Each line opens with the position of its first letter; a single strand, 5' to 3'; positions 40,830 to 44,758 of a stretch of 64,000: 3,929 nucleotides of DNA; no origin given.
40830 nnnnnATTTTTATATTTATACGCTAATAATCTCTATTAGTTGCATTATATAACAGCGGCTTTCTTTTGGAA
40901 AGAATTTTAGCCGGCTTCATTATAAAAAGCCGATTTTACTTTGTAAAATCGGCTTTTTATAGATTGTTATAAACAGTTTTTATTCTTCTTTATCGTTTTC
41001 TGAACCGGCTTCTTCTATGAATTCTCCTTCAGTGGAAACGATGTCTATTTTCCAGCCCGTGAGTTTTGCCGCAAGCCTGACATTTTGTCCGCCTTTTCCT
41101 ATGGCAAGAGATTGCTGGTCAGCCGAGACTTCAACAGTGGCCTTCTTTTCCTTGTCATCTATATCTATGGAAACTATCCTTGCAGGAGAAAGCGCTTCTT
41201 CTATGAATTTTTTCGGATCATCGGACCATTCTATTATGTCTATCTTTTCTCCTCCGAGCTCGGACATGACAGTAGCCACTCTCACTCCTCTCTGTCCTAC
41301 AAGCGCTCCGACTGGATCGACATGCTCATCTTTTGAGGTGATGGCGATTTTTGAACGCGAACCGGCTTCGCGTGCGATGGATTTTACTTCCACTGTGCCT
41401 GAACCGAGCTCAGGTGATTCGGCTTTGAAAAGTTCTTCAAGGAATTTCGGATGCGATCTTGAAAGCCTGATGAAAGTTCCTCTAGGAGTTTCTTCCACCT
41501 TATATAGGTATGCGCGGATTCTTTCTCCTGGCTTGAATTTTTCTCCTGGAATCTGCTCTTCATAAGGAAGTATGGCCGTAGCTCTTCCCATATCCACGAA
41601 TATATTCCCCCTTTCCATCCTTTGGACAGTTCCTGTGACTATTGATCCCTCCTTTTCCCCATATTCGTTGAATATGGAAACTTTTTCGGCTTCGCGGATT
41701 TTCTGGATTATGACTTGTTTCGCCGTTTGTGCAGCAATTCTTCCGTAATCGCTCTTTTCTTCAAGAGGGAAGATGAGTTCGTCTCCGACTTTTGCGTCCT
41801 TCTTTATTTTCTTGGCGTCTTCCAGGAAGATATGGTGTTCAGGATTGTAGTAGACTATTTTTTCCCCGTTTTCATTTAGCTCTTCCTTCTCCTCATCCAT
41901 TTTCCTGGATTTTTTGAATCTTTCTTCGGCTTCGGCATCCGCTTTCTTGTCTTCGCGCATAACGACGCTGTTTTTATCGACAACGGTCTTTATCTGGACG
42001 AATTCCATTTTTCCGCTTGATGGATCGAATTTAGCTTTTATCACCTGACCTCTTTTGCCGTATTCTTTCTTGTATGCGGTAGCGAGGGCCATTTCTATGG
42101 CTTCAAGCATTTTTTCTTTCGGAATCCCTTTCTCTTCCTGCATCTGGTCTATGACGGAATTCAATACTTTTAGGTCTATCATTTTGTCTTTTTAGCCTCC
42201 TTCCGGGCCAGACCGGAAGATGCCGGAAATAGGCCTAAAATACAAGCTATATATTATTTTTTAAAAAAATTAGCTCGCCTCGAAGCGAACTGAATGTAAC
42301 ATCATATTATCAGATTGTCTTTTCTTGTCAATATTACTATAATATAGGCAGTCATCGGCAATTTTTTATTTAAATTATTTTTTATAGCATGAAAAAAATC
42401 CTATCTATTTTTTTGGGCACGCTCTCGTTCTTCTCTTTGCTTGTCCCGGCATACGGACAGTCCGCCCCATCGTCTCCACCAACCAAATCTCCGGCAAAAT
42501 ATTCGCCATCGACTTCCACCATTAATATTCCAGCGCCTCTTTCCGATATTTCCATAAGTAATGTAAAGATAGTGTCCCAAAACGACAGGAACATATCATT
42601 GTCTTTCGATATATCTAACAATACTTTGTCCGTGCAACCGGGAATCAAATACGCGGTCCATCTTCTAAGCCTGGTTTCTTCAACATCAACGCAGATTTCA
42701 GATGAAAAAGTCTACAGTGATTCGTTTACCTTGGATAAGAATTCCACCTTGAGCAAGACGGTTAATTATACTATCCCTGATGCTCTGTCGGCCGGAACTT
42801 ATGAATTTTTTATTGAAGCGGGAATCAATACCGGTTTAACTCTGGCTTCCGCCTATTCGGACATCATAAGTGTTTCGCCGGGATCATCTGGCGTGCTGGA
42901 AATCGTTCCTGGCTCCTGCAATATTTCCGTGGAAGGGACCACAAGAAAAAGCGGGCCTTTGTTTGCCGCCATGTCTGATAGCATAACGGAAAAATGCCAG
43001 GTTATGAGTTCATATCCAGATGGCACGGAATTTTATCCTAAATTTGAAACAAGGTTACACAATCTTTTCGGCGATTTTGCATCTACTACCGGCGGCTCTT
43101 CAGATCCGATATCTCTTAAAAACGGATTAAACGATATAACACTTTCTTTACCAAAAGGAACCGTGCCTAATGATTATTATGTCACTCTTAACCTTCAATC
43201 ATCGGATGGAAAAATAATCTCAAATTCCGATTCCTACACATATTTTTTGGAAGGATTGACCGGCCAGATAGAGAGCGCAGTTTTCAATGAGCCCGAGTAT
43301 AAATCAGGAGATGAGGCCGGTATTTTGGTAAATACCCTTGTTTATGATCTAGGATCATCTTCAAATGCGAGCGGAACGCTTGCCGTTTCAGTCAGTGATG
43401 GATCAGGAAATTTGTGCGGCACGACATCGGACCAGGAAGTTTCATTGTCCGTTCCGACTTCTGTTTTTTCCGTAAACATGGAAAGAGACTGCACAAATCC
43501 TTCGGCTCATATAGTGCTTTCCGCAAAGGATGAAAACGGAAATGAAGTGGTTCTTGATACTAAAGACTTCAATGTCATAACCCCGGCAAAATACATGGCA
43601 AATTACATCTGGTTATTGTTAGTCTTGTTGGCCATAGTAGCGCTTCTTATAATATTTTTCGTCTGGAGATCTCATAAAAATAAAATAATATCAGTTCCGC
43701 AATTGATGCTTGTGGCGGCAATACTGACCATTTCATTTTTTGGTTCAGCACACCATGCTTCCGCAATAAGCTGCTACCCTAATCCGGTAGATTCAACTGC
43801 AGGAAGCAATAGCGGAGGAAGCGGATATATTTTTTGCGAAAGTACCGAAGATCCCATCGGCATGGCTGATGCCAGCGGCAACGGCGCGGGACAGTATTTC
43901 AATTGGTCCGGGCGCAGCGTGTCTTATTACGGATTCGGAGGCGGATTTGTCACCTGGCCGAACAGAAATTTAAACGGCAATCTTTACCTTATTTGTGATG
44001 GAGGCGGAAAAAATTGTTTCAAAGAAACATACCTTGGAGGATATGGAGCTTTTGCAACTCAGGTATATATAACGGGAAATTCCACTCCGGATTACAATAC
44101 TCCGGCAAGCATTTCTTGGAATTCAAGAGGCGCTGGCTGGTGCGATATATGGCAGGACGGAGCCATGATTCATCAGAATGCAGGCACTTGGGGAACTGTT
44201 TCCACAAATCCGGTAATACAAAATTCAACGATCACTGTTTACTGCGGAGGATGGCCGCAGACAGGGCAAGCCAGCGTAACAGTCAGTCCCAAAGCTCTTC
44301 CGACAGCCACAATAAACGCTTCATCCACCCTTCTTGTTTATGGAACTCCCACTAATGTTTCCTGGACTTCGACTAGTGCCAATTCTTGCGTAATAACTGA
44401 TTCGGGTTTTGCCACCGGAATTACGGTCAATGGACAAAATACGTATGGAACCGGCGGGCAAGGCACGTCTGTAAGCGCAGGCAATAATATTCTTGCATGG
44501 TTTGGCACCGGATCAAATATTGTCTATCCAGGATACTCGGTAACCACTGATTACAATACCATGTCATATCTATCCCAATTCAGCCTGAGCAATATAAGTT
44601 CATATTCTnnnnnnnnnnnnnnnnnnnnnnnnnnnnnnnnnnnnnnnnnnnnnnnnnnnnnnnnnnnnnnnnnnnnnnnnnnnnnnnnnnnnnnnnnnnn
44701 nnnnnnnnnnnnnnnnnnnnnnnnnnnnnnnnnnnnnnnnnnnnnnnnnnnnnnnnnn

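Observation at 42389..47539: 1716-aa NHL-repeat surface protein with four base-perfect 147-bp tandem repeats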

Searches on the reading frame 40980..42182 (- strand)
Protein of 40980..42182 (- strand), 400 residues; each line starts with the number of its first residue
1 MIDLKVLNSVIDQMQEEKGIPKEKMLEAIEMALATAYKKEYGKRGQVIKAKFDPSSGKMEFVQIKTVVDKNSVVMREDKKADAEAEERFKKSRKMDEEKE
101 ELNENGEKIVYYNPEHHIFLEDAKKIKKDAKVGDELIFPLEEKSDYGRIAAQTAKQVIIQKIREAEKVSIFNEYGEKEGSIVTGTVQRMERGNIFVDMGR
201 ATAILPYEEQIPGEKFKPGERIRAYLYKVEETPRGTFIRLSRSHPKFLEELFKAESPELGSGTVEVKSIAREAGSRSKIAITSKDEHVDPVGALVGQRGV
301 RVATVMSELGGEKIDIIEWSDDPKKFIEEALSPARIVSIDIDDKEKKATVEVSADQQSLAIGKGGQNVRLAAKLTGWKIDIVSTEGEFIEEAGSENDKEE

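Call 9: search_protein_families(library=pfam, proteins=[window:40980-42182:-], max_evalue=0.001)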
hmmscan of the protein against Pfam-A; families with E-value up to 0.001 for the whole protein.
window:40980-42182:- (400 aa): 6 families
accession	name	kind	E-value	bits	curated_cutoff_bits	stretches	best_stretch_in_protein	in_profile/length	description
PF08529.16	NusA_N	-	1e-31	110.1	23.8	2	94-167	45-118/119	NusA N-terminal domain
PF13184.12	KH_5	-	1.1e-27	96.4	27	1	273-341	1-69/69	NusA-like KH domain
PF00575.29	S1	-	9.9e-09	35.9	22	1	177-234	3-67/74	S1 RNA binding domain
PF23095.1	KH_NusA_C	-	1.2e-05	25.7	34.2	1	348-381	1-34/59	Transcription termination/antitermination protein NusA, KH domain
PF07650.23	KH_2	-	0.0001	22.5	22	1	325-376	4-55/78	KH domain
PF00013.35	KH_1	-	0.00023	21.3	21.5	0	349-385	3-40/66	KH domain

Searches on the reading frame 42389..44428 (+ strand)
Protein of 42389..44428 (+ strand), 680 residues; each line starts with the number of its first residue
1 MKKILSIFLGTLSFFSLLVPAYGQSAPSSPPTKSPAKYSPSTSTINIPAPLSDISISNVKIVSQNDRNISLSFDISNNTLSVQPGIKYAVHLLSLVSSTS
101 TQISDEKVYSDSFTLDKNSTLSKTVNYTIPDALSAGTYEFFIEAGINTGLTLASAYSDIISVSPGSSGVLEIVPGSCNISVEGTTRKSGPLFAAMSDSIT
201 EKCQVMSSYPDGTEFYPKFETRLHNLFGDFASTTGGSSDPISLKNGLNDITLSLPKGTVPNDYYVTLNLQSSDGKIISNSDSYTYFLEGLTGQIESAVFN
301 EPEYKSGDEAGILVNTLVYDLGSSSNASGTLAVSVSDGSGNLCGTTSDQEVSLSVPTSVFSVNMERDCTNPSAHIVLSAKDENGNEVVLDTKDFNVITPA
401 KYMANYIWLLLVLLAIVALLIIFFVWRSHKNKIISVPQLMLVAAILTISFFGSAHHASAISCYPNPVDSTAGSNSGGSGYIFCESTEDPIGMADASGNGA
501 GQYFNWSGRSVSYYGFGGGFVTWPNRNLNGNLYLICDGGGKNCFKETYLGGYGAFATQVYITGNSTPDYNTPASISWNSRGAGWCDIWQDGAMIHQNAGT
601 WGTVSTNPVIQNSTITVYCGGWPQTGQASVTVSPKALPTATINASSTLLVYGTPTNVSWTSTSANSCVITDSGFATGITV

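Call 30: find_homologous_proteins(query=window:42389-44428:+)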
Query window:42389-44428:+ (680 aa): 4 proteins with E <= 0.001 among 8000 candidates.
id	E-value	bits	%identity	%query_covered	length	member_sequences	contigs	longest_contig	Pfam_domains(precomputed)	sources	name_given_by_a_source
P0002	4.5e-135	470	38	96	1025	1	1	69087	-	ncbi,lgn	-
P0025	2.6e-61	226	38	59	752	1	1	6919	PF01436.28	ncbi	-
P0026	2.2e-60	223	33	68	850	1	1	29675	-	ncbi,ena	-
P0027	2.0e-25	108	28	51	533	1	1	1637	-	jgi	-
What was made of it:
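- Tried and rejected: Searches with the first 680 aa found only 4 hits (call 30).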

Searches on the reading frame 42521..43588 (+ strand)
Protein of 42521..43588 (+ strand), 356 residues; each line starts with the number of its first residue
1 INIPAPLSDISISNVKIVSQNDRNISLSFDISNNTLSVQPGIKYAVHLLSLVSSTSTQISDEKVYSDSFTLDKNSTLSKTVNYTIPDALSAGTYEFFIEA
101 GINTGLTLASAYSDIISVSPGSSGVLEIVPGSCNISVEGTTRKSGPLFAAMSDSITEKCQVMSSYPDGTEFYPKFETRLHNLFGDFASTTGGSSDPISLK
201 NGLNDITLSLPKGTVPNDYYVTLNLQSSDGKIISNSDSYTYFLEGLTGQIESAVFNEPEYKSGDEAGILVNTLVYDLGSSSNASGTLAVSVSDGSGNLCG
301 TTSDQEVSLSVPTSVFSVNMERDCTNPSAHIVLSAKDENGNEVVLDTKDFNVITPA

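Call 31: search_protein_representatives(protein=window:42521-43588:+)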
Query: 356 residues. Proteins with E-value up to 0.001 (for the whole library): 893; up to 1e-10: 710; up to 1e-30: 90. The best 150 are listed.
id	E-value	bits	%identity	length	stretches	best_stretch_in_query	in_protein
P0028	1.4e-94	333.7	45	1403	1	8-355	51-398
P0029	9.8e-74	265.2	44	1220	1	3-356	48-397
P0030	3.4e-71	256.8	42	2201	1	9-355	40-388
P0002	9.5e-68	245.5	37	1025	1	8-352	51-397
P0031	2.7e-66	240.7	43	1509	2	8-355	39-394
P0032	1.8e-63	231.4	39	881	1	8-356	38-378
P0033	3.4e-61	224.0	39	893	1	8-355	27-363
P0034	1.7e-58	215.1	39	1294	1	8-349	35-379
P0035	4.1e-58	213.9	41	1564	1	8-355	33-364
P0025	4.3e-57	210.5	41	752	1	9-355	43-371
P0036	6.7e-57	209.9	38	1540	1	8-354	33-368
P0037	7.7e-57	209.7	37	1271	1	7-355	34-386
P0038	1.5e-56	208.7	40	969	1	4-354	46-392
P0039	2.4e-56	208.0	40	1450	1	8-354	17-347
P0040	3.2e-56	207.6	42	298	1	7-269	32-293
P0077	3.0e-34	135.4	32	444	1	7-351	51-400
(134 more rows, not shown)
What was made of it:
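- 42521..43588 (+): Family-defining N-terminal ectodomain (aa 45-400): three beta-sandwich domains with four invariant Cys. 893 cluster representatives match at E<=1e-3 (call 31).
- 893 representatives match the N-domain (call 31).
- Tried and rejected: The exhaustive representative search was needed to see the family (call 31).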

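Call 36: find_homologous_proteins(query=A2, max_evalue=1e-10)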
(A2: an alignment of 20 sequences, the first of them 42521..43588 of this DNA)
Query A2 (20 sequences) (356 aa, profile of the alignment): 12 proteins with E <= 1e-10 among 8000 candidates.
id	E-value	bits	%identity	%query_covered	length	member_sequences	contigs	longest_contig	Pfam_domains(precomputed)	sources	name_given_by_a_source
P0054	1.8e-124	433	36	98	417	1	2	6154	-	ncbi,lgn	ncbi:MAG: hypothetical protein V1910_00905 [bacterium]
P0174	2.7e-115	403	30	98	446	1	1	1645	-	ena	-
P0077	1.6e-113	397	30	98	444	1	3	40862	-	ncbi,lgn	-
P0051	1.9e-103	364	37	94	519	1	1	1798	-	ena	-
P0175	1.5e-102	361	27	97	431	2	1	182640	-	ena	-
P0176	8.7e-98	345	29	97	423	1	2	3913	-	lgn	-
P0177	5.1e-97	343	31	97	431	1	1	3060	-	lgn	-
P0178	2.4e-96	340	29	97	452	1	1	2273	-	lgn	-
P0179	1.2e-86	308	30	97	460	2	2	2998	-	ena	-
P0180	2.2e-85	304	30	98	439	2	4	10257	-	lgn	-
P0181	1.6e-84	301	26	97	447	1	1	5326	-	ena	-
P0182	3.4e-82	294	32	74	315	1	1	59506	-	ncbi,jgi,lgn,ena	ncbi:MAG: hypothetical protein WCW04_02505 [Candidatus Paceibacterota bacterium]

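Call 40: find_related_loci(query=A4, collection=genome_contigs, flank=10000)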
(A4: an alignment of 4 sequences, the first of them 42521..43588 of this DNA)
Query A4 (356 aa) in genome_contigs; peptide patterns used: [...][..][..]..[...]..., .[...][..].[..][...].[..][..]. (x = any residue, [..] = any of these).
68 stretches matched a pattern; 5 encode a relative of the query (tblastn E <= 1e-3); 5 distinct loci.
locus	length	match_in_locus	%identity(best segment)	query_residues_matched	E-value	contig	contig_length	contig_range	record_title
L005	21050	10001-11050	43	3-356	2e-84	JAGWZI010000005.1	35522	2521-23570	MAG: Patescibacteria group bacterium isolate REEB51 contig-150_1408, whole genome shotgun sequence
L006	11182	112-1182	41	7-355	8e-77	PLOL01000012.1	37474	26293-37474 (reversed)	MAG: Patescibacteria group bacterium isolate bog_1341 73.20120700_S3X.70_contig_15946, whole genome shotgun sequence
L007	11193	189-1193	35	7-354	6e-53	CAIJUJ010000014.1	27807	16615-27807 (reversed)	uncultured bacterium isolate AM-lipid-01-D8_bin-1660 genome assembly, contig: bin-1660:14/35, whole genome shotgun seque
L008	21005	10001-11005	35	7-354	8e-53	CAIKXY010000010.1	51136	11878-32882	uncultured bacterium isolate E14_bin-0799 genome assembly, contig: bin-0799:10/15, whole genome shotgun sequence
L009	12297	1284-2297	37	7-349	2e-59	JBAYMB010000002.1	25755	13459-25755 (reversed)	MAG: Candidatus Paceibacterota bacterium isolate SO_2016_LW1_29 scaffold01647_LW64-88_2016, whole genome shotgun sequenc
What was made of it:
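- Tried and rejected: A 4-sequence alignment worked (call 40).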

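Call 42: predict_structure(alignment_id=A3)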
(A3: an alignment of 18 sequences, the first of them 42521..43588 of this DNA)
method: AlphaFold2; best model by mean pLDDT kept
length: 356 residues; sequences in the alignment: 18
mean_pLDDT: 88.7   pTM: 0.79
mean pLDDT of the five models: 88.7, 88.4, 88.3, 88.2, 87.0
residues with pLDDT >= 90: 238; 70-90: 95; 50-70: 15; < 50: 8
segments of 3 or more residues with pLDDT < 50: 1-6
pLDDT, mean of each block of 10 residues (from residue 1): 51 96 96 87 95 86 93 94 93 95 89 92 87 87 76 93 91 95 93 95 96 93 95 93 88 88 93 76 81 93 83 88 94 87 89 60
secondary structure, 60 per line:
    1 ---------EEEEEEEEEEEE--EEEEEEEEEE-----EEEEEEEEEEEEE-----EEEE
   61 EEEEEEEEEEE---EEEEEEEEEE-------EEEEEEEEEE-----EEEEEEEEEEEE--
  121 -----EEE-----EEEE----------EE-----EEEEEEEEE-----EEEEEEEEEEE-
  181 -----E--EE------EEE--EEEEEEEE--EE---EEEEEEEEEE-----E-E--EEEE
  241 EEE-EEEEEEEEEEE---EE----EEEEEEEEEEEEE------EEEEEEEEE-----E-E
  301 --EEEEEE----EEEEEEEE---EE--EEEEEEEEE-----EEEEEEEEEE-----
elements in order: E10-21 E24-33 E39-51 E57-71 E75-84 E92-101 E107-118 E126-128 E134-137 E155-163 E169-179 E197-199 E202-209 E217-226 E237-243 E245-255 E265-277 E284-292 E303-308 E313-320 E328-336 E342-351
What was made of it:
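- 42521..43588 (+): AF2 pLDDT 88.7, all-beta (call 42).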

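Call 46: fold_search(model_id=the predicted structure, library=pdb)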
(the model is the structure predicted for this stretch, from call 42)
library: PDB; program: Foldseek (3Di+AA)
matches with E <= 10: 1863; with E <= 0.001: 253
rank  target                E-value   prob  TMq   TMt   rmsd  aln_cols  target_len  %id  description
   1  6pyh_D                1.7e-07  1.00  0.19  0.10  27.5       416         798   10  Cryo-EM structure of full-length IGF1R-IGF1 complex. Only the extracellular region of the complex is resolved. (released 2019-10-23)
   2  7q1y_A                2.5e-07  1.00  0.21  0.09  20.8       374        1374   11  X-ray structure of human A2ML1 (released 2022-04-20)
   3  4u48                  4.2e-07  1.00  0.29  0.10  16.3       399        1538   12  Crystal structure of Salmonella alpha-2-macroglobulin (released 2014-09-17)
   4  5u8q_A                4.4e-07  1.00  0.19  0.11  27.8       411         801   10  Structure of the ectodomain of the human Type 1 insulin-like growth factor receptor in complex with IGF-I (released 2018-02-28)
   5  7u06_A                4.8e-07  1.00  0.23  0.10  23.6       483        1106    9  Structure of the yeast TRAPPII-Rab11/Ypt32 complex in the closed/open state (composite structure) (released 2022-04-27)
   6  7q62_B                5.0e-07  1.00  0.22  0.11  20.4       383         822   13  Structure of TEV cleaved A2ML1 dimer (A2ML1-TT dimer) (released 2022-04-20)
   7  3l5j_B                5.5e-07  1.00  0.19  0.22  19.5       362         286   11  Crystal structure of FnIII domains of human GP130 (Domains 4-6) (released 2010-05-12)
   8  7q60                  7.0e-07  1.00  0.20  0.08  20.5       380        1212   12  Structure of TEV cleaved A2ML1 (A2ML1-TE) (released 2022-04-20)
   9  8oq3_A                7.7e-07  1.00  0.21  0.08  18.8       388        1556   10  Structure of methylamine treated human complement C3 (released 2024-02-21)
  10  7tym_A                8.9e-07  1.00  0.18  0.10  28.9       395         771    9  Cryo-EM Structure of insulin receptor-related receptor (IRR) in active-state captured at pH 9. The 3D refinement was a (released 2023-02-15)
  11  8xk1_B                1.1e-06  1.00  0.18  0.10  29.9       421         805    9  Cryo-EM structure of human insulin receptor bound to 4 IGF-I (released 2024-12-25)
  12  5u8r_A                1.1e-06  1.00  0.20  0.11  28.4       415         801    9  Structure of the ectodomain of the human Type 1 insulin-like growth factor receptor (released 2018-02-28)
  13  8cml_E                1.2e-06  1.00  0.21  0.13  22.6       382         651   12  Cryo-EM structure of complement C5 in complex with nanobodies UNbC5-1 and UNbC5-2 (released 2023-09-27)
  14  4kkp_B                1.2e-06  1.00  0.29  0.38  10.2       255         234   12  Crystal structure of Vibrio cholerae RbmA (crystal form 2) (released 2013-05-22)
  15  8ayh_C                1.3e-06  1.00  0.22  0.13  22.4       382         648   11  Structure of Complement C5 in Complex with small molecule inhibitor and CVF (released 2022-12-21)
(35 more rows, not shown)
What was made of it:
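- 42521..43588 (+): Foldseek hits to FnIII, macroglobulin and RbmA-type domains (call 46).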

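Call 69: find_encoding_contigs(protein=P0077, flank=8000, max_places=2)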
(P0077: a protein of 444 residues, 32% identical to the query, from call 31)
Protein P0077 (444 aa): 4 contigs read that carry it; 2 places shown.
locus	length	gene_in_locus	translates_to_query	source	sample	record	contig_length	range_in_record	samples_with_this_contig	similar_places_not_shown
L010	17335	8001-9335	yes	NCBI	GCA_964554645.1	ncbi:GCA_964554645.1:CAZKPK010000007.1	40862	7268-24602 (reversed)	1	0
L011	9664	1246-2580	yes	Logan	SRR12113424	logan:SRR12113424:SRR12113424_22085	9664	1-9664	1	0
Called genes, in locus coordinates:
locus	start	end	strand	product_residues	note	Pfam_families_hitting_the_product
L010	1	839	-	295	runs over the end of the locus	-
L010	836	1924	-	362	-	PF11899:DUF3419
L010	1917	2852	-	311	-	PF01370:Epimerase, PF04321:RmlD_sub_bind, PF07993:NAD_binding_4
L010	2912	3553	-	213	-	-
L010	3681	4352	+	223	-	PF01553:Acyltransferase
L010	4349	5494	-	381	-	PF25371:DUF7884, PF02353:CMAS, PF05175:MTS, PF13489:Methyltransf_23, PF13847:Methyltransf_31, PF08241:Methyltransf_11, PF08242:Methyltransf_12, PF13649:Methyltransf_25, +1 more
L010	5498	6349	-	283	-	PF13387:Lnb_N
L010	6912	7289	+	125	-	PF01219:DAGK_prokar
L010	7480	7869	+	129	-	-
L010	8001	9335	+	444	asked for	-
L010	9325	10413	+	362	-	-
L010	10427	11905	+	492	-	PF07705:CARDB (weak)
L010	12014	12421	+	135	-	PF18765:Polbeta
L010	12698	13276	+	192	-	PF00160:Pro_isomerase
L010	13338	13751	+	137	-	PF01467:CTP_transf_like, PF06574:FAD_syn (faint)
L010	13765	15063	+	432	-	PF00089:Trypsin, PF10459:Peptidase_S46 (faint), PF13365:Trypsin_2, PF13180:PDZ_2, PF00595:PDZ (weak), PF17820:PDZ_6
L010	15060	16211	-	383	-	PF07690:MFS_1, PF12832:MFS_1_like (weak)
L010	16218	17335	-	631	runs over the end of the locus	PF00753:Lactamase_B, PF12706:Lactamase_B_2 (weak), PF22505:RNase_J_b_CASP, PF17770:RNase_J_C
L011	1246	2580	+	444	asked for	-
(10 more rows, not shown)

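Call 70: find_encoding_contigs(protein=P0175, flank=8000, max_places=2)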
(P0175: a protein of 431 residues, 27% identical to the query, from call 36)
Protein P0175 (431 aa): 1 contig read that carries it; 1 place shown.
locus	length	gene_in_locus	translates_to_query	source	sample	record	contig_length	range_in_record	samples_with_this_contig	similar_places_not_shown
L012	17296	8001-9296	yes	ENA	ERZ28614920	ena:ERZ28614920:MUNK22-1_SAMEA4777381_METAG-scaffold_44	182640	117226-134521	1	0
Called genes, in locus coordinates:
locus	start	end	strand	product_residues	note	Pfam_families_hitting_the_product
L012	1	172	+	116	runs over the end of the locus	PF11969:DcpS_C, PF01230:HIT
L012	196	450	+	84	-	-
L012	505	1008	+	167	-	PF09424:YqeY, PF02637:GatB_Yqey (weak)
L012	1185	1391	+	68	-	PF04070:DUF378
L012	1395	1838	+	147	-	PF02130:YbeY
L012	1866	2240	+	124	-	PF01219:DAGK_prokar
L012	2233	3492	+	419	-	PF11104:PilM_2, PF02491:SHS2_FTSA, PF06723:MreB_Mbl, PF06277:EutA (weak), PF14450:FtsA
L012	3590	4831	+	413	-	PF00091:Tubulin, PF12327:FtsZ_C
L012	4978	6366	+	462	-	PF01835:MG2 (faint)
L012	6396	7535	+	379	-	-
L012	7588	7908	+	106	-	-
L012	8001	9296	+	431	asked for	-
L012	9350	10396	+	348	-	-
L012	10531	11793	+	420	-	PF00275:EPSP_synthase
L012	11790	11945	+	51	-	-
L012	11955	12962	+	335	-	PF00022:Actin (weak), PF06723:MreB_Mbl, PF00012:HSP70, PF14450:FtsA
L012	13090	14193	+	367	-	PF13439:Glyco_transf_4, PF13579:Glyco_trans_4_4 (faint), PF20706:GT4-conflict, PF00534:Glycos_transf_1, PF13692:Glyco_trans_1_4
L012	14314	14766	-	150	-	-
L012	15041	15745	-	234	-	PF00753:Lactamase_B, PF23023:Anti-Pycsar_Apyc1, PF12706:Lactamase_B_2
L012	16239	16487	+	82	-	-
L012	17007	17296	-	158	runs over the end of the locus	PF13420:Acetyltransf_4 (weak), PF00583:Acetyltransf_1, PF13673:Acetyltransf_10, PF13508:Acetyltransf_7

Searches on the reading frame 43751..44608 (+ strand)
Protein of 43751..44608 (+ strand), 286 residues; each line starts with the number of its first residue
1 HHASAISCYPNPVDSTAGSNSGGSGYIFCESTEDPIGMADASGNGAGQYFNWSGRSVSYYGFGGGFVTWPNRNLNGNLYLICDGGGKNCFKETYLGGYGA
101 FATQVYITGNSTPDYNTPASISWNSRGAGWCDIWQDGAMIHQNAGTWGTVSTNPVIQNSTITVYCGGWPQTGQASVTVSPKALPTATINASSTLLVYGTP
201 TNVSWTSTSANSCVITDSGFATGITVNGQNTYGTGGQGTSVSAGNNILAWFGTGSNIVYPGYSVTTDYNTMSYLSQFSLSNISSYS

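Call 92: search_solved_structures(query=window:43751-44608:+, max_evalue=1)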
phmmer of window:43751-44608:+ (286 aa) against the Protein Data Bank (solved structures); distinct sequences matched with E-value up to 1: 1.
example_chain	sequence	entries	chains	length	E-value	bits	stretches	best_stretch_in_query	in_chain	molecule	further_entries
2zzj_A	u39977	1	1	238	0.0087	18.7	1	119-175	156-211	Glucuronan lyase A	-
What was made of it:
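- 43766..44590 (+): Cys-rich domain plus Ig-like domains (W..S..C motif). No PDB sequence relative (call 92).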
